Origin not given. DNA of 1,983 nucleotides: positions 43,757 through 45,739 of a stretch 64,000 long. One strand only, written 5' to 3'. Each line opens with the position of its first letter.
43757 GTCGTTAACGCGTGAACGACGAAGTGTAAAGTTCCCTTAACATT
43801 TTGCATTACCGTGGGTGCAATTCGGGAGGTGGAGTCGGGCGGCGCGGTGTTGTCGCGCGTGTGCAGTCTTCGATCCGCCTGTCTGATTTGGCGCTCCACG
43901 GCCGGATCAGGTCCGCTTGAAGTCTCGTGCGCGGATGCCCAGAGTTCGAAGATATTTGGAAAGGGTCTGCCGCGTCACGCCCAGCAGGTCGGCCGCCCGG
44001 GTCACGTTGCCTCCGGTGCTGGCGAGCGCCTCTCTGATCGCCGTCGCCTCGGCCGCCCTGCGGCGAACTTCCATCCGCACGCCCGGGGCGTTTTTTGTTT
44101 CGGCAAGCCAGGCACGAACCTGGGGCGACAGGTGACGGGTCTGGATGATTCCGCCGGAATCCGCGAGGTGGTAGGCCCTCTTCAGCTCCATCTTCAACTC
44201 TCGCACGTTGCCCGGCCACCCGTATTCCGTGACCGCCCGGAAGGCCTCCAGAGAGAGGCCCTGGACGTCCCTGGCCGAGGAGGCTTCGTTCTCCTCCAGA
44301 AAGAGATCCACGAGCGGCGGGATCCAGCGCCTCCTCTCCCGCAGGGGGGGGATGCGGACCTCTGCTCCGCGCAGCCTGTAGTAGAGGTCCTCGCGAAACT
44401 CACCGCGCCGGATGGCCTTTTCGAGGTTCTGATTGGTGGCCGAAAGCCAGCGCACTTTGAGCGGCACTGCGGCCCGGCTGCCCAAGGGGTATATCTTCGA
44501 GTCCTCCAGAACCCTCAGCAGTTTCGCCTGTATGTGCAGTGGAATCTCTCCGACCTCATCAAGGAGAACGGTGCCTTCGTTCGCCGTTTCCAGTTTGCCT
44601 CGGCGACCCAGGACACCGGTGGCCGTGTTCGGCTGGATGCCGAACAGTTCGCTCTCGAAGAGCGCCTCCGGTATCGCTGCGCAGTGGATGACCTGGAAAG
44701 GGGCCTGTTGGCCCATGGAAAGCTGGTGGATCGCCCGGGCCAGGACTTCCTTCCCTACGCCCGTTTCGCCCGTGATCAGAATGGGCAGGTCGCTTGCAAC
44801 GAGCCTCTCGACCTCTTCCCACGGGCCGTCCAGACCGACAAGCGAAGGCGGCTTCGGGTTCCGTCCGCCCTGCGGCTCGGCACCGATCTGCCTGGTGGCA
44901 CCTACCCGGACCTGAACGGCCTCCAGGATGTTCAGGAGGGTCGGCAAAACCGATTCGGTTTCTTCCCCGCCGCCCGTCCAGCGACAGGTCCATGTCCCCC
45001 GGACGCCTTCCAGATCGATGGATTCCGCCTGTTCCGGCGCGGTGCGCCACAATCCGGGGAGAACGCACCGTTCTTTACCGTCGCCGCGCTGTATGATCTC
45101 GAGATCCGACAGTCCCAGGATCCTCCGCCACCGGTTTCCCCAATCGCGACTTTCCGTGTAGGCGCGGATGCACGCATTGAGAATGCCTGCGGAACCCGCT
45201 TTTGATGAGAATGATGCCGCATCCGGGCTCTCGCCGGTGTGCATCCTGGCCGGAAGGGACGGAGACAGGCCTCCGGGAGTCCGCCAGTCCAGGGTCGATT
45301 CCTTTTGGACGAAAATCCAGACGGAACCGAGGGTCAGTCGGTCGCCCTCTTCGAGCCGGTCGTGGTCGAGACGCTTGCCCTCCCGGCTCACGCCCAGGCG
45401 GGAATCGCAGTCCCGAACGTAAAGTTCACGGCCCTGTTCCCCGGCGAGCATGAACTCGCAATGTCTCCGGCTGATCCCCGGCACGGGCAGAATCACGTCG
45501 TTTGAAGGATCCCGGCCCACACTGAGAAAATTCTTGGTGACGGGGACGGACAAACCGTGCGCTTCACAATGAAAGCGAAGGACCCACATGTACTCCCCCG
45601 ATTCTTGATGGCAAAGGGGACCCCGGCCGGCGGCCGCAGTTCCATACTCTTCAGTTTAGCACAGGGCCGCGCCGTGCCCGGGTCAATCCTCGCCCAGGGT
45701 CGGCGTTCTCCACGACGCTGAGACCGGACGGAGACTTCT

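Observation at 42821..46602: Two paralogous WYL-domain regulators bracketing an FHA / AAA+ / Fis-HTH regulator whose GAFTGA loop is degenerate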

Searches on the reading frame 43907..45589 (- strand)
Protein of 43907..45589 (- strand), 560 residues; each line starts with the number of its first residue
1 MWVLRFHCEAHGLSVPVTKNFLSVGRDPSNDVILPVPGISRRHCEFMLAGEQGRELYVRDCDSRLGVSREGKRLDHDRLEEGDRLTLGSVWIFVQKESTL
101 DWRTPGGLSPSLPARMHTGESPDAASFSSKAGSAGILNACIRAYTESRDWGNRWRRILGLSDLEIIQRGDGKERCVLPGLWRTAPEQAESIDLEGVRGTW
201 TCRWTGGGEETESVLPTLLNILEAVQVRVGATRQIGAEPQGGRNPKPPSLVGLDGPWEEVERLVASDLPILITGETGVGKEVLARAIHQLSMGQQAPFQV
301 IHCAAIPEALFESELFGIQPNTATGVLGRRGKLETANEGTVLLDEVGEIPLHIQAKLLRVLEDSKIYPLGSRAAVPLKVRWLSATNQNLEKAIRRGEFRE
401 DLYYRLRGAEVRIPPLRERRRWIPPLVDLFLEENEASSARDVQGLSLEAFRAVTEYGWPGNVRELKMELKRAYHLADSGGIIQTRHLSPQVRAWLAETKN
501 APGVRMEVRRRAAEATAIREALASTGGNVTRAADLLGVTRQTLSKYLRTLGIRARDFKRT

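Call 3: search_protein_families(library=pfam, proteins=[window:43907-45589:-], max_evalue=0.01)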
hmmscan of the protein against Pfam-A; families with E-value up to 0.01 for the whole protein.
window:43907-45589:- (560 aa): 12 families
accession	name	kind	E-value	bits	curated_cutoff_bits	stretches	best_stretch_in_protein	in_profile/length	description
PF00158.32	Sigma54_activat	-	3.8e-53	180.1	20.2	1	257-411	12-167/168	Sigma-54 interaction domain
PF14532.12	Sigma54_activ_2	-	5.8e-18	65.9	25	1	259-416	13-138/138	Sigma-54 interaction domain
PF25601.1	AAA_lid_14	-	1.4e-16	60.5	27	1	417-494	1-77/87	AAA+ ATPase lid domain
PF00498.31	FHA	-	1.4e-13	51.5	20.7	1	23-88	2-67/67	FHA domain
PF02954.25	HTH_8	-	1.9e-10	40.7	22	1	511-545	3-37/42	Bacterial regulatory protein, Fis family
PF16697.10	Yop-YscD_cpl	-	1.3e-08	35.4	33.2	1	11-96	8-92/94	Inner membrane component of T3SS, cytoplasmic domain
PF07728.20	AAA_5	-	5.9e-07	30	22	1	270-386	2-122/139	AAA domain (dynein-related subfamily)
PF07724.20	AAA_2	-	6.4e-06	26.7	27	1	270-366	6-104/166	AAA domain (Cdc48 subfamily)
PF00627.37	UBA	-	0.0019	18.4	22.4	0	517-536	18-37/37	UBA/TS-N domain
PF00126.33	HTH_1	-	0.0041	17.5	26.6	0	522-550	10-37/60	Bacterial regulatory helix-turn-helix protein, lysR family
PF01078.27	Mg_chelatase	-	0.0057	16.5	20.3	0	270-367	25-136/207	Magnesium chelatase, subunit ChlI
PF13384.12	HTH_23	-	0.0066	16.7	24.6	1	508-549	4-40/50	Homeodomain-like domain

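Call 4: search_protein_families(library=ncbifam, proteins=[window:43907-45589:-], max_evalue=0.01)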
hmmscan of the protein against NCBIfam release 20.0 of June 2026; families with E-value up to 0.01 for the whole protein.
window:43907-45589:- (560 aa): 31 families (the best 25 are shown)
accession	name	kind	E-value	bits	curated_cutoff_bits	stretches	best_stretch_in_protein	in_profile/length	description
TIGR02915.1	PEP_resp_reg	equivalog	2.2e-79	267.4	502.6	1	258-552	153-444/445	PEP-CTERM-box response regulator transcription factor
NF041552.1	TF_PrdR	equivalog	7e-78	262.4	795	1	261-544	284-570/577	sigma-54 dependent transcriptional regulator PrdR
NF003451.0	PRK05022.1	equivalog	4.1e-73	246.8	476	1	258-553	204-511/512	nitric oxide reductase transcriptional regulator NorR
NF038308.1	RNA_repair_RtcR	equivalog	1.3e-71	242.1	650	1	258-555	194-525/530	RNA repair transcriptional activator RtcR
TIGR01817.1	nifA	equivalog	1.1e-69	235.7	528.85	1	259-502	211-453/534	nif-specific transcriptional activator NifA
NF008469.0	PRK11361.1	equivalog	1.5e-69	234.9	714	1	261-554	160-458/461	acetoacetate metabolism transcriptional regulator AtoC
TIGR01818.1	ntrC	equivalog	3.7e-69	233.7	558.6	2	260-485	150-375/463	nitrogen regulation protein NR(I)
NF050807.1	TransRegFlbDCaul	equivalog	2.3e-65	221.2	750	1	261-548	135-436/454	sigma-54-dependent transcriptional regulator FlbD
NF041906.1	V4R_TF_MobR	exception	2.3e-65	221.1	999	1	265-547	253-541/544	phenol degradation transcriptional regulator MobR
TIGR02329.1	propionate_PrpR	equivalog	1.7e-64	218.3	499.2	1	248-548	212-525/526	propionate catabolism operon regulatory protein PrpR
NF011695.0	PRK15115.1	equivalog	2.1e-63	214.7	763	1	262-558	152-444/445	two-component system response regulator GlrR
NF011953.0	PRK15424.1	equivalog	1.3e-60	205.6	703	1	266-549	241-533/538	propionate catabolism operon regulatory protein PrpR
NF051870.1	NAssimRespRegNtrX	equivalog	5.2e-60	203.6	600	1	259-552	154-452/452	nitrogen assimilation response regulator NtrX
NF049963.1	RespRegFlgRCampy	domain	1e-57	196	750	1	265-546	155-423/429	fla regulon two-component system response regulator FlgR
NF008176.1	PRK10923.1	equivalog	2e-57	194.8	620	1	260-468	154-363/469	nitrogen regulation protein NR(I)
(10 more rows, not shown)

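Call 7: search_solved_structures(query=window:43907-45589:-, show_alignments=4, max_evalue=1e-20)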
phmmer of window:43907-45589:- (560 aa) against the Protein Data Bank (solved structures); distinct sequences matched with E-value up to 1e-20: 35.
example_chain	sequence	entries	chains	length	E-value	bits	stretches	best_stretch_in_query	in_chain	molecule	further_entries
4l4u_A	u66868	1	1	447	1.7e-60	208.5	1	258-552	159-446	Transcriptional regulator (NtrC family)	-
1ny6_A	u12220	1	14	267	8.6e-60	206.2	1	258-486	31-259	transcriptional regulator (NtrC family)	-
4ly6_A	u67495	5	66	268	8.7e-60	206.2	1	258-486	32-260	Transcriptional regulator (NtrC family)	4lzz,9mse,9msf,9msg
1ny5_A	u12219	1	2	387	2.6e-59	204.6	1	258-486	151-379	transcriptional regulator (NtrC family)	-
3m0e_A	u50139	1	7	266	5.8e-59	203.5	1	258-486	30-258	Transcriptional regulator (NtrC family)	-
1ojl_A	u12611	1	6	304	1.2e-53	185.9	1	258-545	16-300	TRANSCRIPTIONAL REGULATORY PROTEIN ZRAR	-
3dzd_A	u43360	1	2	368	2.3e-52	181.7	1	261-477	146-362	Transcriptional regulator (NtrC family)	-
9qq6_C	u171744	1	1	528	4.5e-52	180.7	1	257-556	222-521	Nif-specific regulatory protein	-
6iy8_A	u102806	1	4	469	5.5e-51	177.1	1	264-489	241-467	Positive regulator CapR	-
8p53_C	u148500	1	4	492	1.2e-49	172.7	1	248-513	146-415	Transcriptional regulator FleQ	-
4qhs_A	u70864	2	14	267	1.6e-48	169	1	261-488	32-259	Flagellar regulatory protein C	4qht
5exx_A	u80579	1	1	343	1.9e-48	168.8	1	249-513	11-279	Transcriptional regulator FleQ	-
6lua_A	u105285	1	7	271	1.1e-47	166.2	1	261-488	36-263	Flagellar regulatory protein C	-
6luf_A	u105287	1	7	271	2.9e-47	164.8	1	261-488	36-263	Flagellar regulatory protein C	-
6jdi_A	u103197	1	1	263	4e-47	164.4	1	260-472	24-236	Nitrogen assimilation regulatory protein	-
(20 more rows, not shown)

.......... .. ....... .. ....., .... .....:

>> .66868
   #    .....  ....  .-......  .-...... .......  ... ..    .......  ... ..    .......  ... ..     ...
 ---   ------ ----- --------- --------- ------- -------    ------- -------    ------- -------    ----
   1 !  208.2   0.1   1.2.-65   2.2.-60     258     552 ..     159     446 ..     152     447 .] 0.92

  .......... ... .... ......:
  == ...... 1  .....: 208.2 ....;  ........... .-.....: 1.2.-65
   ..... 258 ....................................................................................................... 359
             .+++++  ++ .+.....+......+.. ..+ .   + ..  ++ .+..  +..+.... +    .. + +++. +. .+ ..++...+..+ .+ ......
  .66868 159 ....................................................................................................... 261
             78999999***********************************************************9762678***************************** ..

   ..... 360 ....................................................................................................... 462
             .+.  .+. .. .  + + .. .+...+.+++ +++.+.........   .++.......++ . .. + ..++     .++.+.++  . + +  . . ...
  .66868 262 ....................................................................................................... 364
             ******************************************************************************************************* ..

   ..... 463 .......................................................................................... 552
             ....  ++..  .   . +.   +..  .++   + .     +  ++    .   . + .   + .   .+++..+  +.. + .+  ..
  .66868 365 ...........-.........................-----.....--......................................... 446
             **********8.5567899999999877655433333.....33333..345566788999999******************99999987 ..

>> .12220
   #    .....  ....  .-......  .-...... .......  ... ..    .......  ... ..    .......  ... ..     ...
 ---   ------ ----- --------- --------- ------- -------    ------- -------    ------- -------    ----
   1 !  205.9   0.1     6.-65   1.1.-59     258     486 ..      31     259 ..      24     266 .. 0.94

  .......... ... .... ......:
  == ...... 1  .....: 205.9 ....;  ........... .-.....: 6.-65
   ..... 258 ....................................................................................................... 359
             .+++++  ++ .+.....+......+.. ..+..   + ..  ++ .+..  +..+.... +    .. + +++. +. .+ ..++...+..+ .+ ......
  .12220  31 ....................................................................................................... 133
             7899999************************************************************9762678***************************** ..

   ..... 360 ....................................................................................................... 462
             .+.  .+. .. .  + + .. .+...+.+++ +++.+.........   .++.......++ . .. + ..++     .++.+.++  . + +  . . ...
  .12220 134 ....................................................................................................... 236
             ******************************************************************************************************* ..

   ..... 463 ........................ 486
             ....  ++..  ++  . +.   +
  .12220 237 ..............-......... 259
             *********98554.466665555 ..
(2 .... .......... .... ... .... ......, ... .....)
